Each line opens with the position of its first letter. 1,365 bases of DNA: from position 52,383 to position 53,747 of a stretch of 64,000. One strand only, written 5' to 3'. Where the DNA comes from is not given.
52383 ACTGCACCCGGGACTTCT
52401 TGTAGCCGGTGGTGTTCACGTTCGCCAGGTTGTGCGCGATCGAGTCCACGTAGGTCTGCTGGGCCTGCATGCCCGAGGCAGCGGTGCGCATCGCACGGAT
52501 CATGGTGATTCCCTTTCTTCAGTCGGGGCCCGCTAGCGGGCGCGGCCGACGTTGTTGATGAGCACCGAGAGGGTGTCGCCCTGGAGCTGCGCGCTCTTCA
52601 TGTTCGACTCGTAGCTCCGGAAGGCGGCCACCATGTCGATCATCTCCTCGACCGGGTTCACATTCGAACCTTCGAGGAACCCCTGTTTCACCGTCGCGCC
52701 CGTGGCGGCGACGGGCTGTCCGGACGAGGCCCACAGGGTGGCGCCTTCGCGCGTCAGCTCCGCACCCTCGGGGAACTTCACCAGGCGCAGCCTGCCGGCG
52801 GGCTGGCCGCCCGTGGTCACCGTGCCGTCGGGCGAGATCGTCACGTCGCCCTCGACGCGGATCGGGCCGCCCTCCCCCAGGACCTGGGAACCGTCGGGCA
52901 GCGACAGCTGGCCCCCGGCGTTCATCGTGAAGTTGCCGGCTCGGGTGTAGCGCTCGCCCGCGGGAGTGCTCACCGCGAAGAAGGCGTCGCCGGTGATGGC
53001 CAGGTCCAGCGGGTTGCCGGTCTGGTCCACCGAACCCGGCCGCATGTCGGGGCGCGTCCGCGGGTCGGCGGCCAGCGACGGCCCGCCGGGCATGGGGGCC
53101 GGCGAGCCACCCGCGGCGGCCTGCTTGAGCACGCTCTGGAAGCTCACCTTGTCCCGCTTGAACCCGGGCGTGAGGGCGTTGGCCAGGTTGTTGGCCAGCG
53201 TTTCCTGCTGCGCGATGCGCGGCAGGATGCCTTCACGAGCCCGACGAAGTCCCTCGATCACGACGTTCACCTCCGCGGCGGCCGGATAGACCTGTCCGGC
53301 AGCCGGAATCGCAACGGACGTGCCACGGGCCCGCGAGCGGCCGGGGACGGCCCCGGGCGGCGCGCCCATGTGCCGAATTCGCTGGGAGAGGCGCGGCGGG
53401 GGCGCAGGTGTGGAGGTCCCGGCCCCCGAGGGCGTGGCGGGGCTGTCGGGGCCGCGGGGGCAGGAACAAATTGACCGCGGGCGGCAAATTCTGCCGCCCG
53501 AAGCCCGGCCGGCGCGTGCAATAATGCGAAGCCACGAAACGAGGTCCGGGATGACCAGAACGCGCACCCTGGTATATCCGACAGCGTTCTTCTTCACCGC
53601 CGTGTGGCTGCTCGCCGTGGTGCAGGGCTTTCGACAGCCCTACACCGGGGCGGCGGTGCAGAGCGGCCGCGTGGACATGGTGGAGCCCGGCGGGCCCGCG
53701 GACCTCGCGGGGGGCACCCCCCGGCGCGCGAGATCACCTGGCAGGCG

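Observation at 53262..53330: Exact sigma54 promoter upstream of flgF-flgG-flgA-flgH-flgI-flgJ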

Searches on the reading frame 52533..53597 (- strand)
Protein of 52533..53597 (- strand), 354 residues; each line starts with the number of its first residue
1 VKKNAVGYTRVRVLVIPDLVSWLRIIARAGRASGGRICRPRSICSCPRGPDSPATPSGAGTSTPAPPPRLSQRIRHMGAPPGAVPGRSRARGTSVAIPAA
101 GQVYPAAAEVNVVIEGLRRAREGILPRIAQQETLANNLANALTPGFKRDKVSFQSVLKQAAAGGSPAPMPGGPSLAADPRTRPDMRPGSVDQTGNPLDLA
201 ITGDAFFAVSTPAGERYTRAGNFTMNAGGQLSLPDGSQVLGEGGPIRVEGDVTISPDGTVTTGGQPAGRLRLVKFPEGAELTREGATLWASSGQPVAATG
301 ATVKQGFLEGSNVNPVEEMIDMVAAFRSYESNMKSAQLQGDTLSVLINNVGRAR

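Call 7: search_protein_families(library=pfam, proteins=[window:52533-53597:-], max_evalue=0.01)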
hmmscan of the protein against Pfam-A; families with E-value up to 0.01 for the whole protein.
window:52533-53597:- (354 aa): 3 families
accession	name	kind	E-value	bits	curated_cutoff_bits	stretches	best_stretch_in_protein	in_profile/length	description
PF06429.18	Flg_bbr_C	-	2.1e-14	53.2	23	1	304-348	1-45/46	Flagellar basal body rod FlgEFG protein C-terminal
PF22692.1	LlgE_F_G_D1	-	3e-14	53.3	27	1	200-261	1-63/64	Flagellar hook protein FlgE/F/G D1 domain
PF00460.25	Flg_bb_rod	-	4.2e-05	23.9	20.7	1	129-147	13-31/31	Flagella basal body rod protein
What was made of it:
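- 52533..53261 (-): flgF (242 aa, GTG start), proximal rod protein. Pfam hits in call 7.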

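Call 10: find_homologous_proteins(query=window:52533-53597:-, max_evalue=0.00001)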
Query window:52533-53597:- (354 aa): 2260 proteins with E <= 0.00001 among 8000 candidates; the best 120 are listed.
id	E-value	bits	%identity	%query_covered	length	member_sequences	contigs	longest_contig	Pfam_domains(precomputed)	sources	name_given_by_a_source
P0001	7.1e-150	517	100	68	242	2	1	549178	PF06429.19,PF22692.2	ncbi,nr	ncbi:MAG: flagellar basal-body rod protein FlgF [Candidatus Eisenbacteria bacterium]|nr:flagellar ba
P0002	7.3e-111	389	72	68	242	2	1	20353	PF06429.19,PF22692.2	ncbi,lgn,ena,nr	ncbi:MAG TPA: flagellar basal-body rod protein FlgF [Candidatus Saccharimonadales bacterium]|nr:flag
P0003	4.1e-106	373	71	68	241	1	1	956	PF06429.19,PF22692.2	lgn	-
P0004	5.0e-102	360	72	65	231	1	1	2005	PF06429.19,PF00460.26,PF22692.2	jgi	jgi:flagellar basal-body rod protein FlgF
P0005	1.8e-101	358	68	68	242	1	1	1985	PF06429.19,PF22692.2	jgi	jgi:flagellar basal-body rod protein FlgF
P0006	1.1e-100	356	65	68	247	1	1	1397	PF06429.19,PF00460.26,PF22692.2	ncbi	-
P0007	1.3e-99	352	68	68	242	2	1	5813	PF06429.19,PF22692.2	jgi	jgi:flagellar basal-body rod protein FlgF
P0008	7.4e-94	333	63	68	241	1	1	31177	PF06429.19,PF22692.2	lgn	-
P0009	2.9e-92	328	63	68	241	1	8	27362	PF06429.19,PF22692.2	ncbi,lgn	-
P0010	9.5e-64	234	57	56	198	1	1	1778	PF06429.19,PF22692.2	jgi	jgi:flagellar basal-body rod protein FlgG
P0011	4.4e-54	202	45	67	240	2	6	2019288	PF06429.19,PF00460.26,PF22692.2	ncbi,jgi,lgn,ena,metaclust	jgi:flagellar basal-body rod protein FlgG|metaclust:\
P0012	2.1e-52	197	44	67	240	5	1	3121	PF06429.19,PF00460.26,PF22692.2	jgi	-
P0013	7.2e-52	195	43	67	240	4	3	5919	PF06429.19,PF00460.26,PF22692.2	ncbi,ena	-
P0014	1.0e-48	185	44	68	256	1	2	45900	PF06429.19,PF00460.26,PF22692.2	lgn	-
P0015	2.6e-48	183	41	67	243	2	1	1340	PF06429.19,PF00460.26,PF22692.2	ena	-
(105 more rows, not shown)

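Call 11: find_encoding_contigs(protein=P0002, flank=3000, max_places=3)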
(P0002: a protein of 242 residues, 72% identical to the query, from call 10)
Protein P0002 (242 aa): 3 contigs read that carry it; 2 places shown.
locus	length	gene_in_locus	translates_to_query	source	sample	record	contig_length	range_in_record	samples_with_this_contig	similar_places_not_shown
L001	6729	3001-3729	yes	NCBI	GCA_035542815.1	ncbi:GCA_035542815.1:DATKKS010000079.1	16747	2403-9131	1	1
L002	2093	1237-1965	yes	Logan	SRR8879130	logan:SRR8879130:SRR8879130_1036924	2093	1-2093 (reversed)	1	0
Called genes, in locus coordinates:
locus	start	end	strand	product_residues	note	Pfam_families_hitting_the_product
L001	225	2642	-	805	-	PF13185:GAF_2 (weak), PF13492:GAF_3 (weak), PF07228:SpoIIE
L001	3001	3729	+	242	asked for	PF22692:LlgE_F_G_D1, PF06429:Flg_bbr_C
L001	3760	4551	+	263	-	PF00460:Flg_bb_rod, PF22692:LlgE_F_G_D1, PF06429:Flg_bbr_C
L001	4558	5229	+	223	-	PF08666:SAF, PF13144:ChapFlgA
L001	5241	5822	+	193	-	PF02107:FlgH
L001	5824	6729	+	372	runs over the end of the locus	PF02119:FlgI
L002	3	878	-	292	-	?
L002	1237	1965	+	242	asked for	PF22692:LlgE_F_G_D1, PF06429:Flg_bbr_C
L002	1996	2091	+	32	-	?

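Call 12: find_encoding_contigs(protein=P0008, flank=3000, max_places=3)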
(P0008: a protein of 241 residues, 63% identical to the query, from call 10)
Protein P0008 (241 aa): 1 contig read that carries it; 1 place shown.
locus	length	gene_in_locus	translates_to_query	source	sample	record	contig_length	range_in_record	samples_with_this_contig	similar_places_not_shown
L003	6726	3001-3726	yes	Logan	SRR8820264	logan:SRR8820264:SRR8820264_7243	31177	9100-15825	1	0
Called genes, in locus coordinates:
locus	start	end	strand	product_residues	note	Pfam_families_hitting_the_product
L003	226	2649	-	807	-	PF07228:SpoIIE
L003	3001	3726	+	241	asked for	PF22692:LlgE_F_G_D1, PF06429:Flg_bbr_C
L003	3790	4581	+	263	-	PF00460:Flg_bb_rod, PF22692:LlgE_F_G_D1, PF06429:Flg_bbr_C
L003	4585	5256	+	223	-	PF13144:ChapFlgA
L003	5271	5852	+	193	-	PF02107:FlgH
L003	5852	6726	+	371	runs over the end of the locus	PF02119:FlgI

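Call 13: find_encoding_contigs(protein=P0009, flank=3000, max_places=3)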
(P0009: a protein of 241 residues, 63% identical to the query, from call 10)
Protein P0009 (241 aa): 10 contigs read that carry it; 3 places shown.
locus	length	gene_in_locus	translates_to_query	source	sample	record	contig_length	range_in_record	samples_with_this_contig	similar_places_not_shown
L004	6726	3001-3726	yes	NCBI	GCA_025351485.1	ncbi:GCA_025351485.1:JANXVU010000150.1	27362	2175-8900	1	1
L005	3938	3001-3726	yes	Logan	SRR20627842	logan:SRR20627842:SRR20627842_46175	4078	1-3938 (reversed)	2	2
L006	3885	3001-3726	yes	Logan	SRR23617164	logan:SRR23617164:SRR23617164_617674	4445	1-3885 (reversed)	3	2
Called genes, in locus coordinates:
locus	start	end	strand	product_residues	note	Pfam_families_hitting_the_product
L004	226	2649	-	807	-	PF07228:SpoIIE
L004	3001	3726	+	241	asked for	PF22692:LlgE_F_G_D1, PF06429:Flg_bbr_C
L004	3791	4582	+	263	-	PF00460:Flg_bb_rod, PF22692:LlgE_F_G_D1, PF06429:Flg_bbr_C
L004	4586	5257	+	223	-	PF08666:SAF (faint), PF13144:ChapFlgA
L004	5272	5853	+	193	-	PF02107:FlgH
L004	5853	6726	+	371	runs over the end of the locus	PF02119:FlgI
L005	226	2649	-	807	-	PF07228:SpoIIE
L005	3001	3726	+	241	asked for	PF22692:LlgE_F_G_D1, PF06429:Flg_bbr_C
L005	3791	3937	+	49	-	?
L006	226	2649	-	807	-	PF07228:SpoIIE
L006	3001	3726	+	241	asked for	PF22692:LlgE_F_G_D1, PF06429:Flg_bbr_C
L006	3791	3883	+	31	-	?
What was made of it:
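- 53551..55841 (+): Divergent membrane GAF/SpoIIE (PP2C) phosphatase gene, which bounds the 289-bp intergenic region. It carries a deletion plus frame change near 53712-53721. The divergent arrangement is conserved in relatives (calls 11-13).
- The phosphatase/flgF divergent arrangement is conserved (calls 11-13).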

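Call 25: find_related_loci(query=A2, collection=genome_contigs, flank=2500)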
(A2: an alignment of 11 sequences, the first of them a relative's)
Query A2 (242 aa) in genome_contigs; peptide patterns used: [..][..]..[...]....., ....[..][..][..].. (x = any residue, [..] = any of these).
600 stretches matched a pattern (row limit reached: there are more); 582 encode a relative of the query (tblastn E <= 1e-3); the best 80 are kept; 80 distinct loci.
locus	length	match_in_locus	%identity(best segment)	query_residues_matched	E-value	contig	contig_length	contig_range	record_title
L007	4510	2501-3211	45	1-238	7e-62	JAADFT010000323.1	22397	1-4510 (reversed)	MAG: Calditrichota bacterium isolate M_MaxBin.061 contig-127_3854, whole genome shotgun sequence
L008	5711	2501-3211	44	1-238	4e-60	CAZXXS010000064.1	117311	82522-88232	MAG TPA_asm: uncultured Cytophagia bacterium isolate binchicken_co219_432 genome assembly, contig: k141_1615196, whole g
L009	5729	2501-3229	42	1-242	1e-52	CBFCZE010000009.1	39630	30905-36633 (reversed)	MAG TPA_asm: uncultured bacterium isolate SRR26215683_binner13_Refined_79 genome assembly, contig: ERZ25073488.207, whol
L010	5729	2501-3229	39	1-242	9e-52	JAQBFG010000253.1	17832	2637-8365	MAG: Candidatus Zixiibacteriota bacterium isolate MAG_439_bin-06 439_bin-06_ctg-253, whole genome shotgun sequence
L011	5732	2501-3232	41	1-242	1e-51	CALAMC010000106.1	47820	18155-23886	MAG TPA_asm: uncultured candidate division Zixibacteria bacterium isolate SRR6007446_bin.66_CONCOCT_v1.1_MAG genome asse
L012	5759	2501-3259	44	1-240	2e-54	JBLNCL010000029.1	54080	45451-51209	MAG: Betaproteobacteria bacterium isolate MAG126 PRJNA950955_bin33_renamed_28, whole genome shotgun sequence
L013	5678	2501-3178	38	1-240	8e-47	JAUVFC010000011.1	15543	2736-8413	MAG: Desulfobacterales bacterium isolate CSMAG_340 CSMAG_340_k127_3278246_length_15543_cov_50.7166, whole genome shotgun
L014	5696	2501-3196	39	1-241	2e-45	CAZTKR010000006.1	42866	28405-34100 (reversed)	MAG TPA_asm: uncultured bacterium isolate binchicken_co334_18 genome assembly, contig: NODE_1360_length_42866_cov_5.6030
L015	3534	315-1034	39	1-240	9e-45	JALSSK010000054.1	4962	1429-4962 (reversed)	MAG: Rhodothermales bacterium isolate 356-308_metabat2_scaf2bin.048 356-308_scaffold_13146_c1, whole genome shotgun sequ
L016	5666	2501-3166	43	18-240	1e-44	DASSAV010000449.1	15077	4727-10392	MAG TPA_asm: Rhodothermales bacterium isolate SMAG_U876 k141_1268195, whole genome shotgun sequence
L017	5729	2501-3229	38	1-240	4e-45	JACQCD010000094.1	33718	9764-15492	MAG: Nitrospirae bacterium isolate NC_groundwater_959_Pr1_S-0.2um_63_21 Montesol18-Sp2_coassembly_scaffold_708246, whole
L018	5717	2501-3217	38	1-240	5e-45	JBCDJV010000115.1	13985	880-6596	MAG: Bacteroidota bacterium isolate P01_H01_bin.43 k141_698777_length_13985_cov_29.2337, whole genome shotgun sequence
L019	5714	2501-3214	39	1-239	2e-44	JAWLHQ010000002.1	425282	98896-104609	MAG: Rhodothermales bacterium isolate 30dZY2.bin.71 NODE_37_length_425282_cov_9.486755, whole genome shotgun sequence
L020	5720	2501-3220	38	1-240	1e-44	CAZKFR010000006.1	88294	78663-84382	MAG TPA_asm: uncultured Rhodothermaceae bacterium isolate SRP162660_co1_314 genome assembly, contig: NODE_25_length_8829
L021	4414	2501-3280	40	1-240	2e-44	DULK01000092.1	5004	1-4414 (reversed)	MAG TPA_asm: Syntrophomonadaceae bacterium isolate AS04akNAM_112 61977_AS04, whole genome shotgun sequence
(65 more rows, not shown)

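Call 26: find_related_loci(query=P0001, collection=metagenome_contigs, flank=1500)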
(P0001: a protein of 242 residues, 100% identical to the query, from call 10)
Query P0001 (242 aa) in metagenome_contigs; peptide patterns used: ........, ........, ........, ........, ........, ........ (x = any residue, [..] = any of these).
394 stretches matched a pattern; 8 encode a relative of the query (tblastn E <= 1e-3); 8 distinct loci.
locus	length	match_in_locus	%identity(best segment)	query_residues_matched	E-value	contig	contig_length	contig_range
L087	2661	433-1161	40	1-242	2e-53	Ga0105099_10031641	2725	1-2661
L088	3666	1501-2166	43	20-229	1e-44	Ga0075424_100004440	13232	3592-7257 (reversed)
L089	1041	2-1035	34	1-240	2e-33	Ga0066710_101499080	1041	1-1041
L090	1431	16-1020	38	2-240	8e-32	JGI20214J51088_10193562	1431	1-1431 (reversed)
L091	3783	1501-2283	34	1-238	6e-30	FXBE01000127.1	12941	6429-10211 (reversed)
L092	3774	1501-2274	33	2-231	3e-28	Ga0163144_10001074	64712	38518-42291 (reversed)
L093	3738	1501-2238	35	1-223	9e-28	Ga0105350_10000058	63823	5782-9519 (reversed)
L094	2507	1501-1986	30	24-203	9e-13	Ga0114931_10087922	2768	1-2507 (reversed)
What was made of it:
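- Tried and rejected: The metagenome_contigs scan gave no close relative (call 26).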

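Call 27: find_encoding_contigs(protein=P0007, flank=3000, max_places=2)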
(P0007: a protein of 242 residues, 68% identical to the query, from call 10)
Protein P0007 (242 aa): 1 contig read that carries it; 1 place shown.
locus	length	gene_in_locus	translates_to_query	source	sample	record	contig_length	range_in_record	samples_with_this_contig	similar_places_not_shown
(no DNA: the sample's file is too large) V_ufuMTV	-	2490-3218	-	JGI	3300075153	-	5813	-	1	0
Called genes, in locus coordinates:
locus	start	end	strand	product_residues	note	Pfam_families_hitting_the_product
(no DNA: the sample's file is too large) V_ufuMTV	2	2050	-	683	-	?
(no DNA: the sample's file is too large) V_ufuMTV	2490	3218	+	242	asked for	PF22692:LlgE_F_G_D1, PF06429:Flg_bbr_C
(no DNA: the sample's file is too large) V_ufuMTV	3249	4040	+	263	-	PF00460:Flg_bb_rod, PF22692:LlgE_F_G_D1, PF06429:Flg_bbr_C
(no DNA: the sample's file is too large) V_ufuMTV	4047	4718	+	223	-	PF13144:ChapFlgA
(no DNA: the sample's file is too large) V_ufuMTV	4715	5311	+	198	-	PF02107:FlgH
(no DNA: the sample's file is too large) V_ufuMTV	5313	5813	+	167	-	?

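Call 28: find_encoding_contigs(protein=P0005, flank=3000, max_places=2)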
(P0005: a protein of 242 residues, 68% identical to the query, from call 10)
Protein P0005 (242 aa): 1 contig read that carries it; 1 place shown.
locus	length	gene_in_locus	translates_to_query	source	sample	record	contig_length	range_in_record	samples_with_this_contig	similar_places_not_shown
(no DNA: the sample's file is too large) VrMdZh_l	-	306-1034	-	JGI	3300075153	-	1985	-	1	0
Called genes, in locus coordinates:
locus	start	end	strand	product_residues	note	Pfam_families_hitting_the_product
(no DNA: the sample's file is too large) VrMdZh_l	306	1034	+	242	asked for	PF22692:LlgE_F_G_D1, PF06429:Flg_bbr_C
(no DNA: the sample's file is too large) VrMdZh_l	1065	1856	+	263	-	PF00460:Flg_bb_rod, PF22692:LlgE_F_G_D1, PF06429:Flg_bbr_C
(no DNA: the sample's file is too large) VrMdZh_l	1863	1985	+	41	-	?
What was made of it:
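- Tried and rejected: Two contigs carrying relatives could not be read because the sample files were too large (calls 27, 28).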

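Call 29: find_encoding_contigs(protein=P0004, flank=3000, max_places=2)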
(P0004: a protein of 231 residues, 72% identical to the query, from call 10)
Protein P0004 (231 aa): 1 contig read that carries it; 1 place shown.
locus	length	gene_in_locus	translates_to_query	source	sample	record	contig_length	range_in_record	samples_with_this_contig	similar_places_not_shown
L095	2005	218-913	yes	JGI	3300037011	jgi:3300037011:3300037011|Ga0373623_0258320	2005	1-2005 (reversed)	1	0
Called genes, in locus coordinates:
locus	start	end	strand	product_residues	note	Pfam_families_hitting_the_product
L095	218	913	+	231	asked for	PF00460:Flg_bb_rod (weak), PF22692:LlgE_F_G_D1, PF06429:Flg_bbr_C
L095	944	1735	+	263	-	PF00460:Flg_bb_rod, PF22692:LlgE_F_G_D1, PF06429:Flg_bbr_C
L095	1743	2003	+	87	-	?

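Call 30: find_encoding_contigs(protein=P0006, flank=3000, max_places=2)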
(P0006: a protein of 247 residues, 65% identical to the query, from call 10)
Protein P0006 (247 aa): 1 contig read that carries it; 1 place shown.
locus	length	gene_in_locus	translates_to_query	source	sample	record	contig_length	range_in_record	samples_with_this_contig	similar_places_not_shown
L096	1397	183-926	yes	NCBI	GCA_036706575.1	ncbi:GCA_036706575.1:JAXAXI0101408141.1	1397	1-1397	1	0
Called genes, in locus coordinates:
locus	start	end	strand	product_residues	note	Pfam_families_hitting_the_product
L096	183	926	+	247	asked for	PF00460:Flg_bb_rod (faint), PF22692:LlgE_F_G_D1, PF06429:Flg_bbr_C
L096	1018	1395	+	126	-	?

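Call 54: find_encoding_contigs(protein=P0001, flank=3000, max_places=2)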
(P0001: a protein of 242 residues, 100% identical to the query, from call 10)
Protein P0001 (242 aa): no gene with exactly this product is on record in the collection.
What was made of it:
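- Tried and rejected: The exact-sequence look-up of P0001 found no record (call 54).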
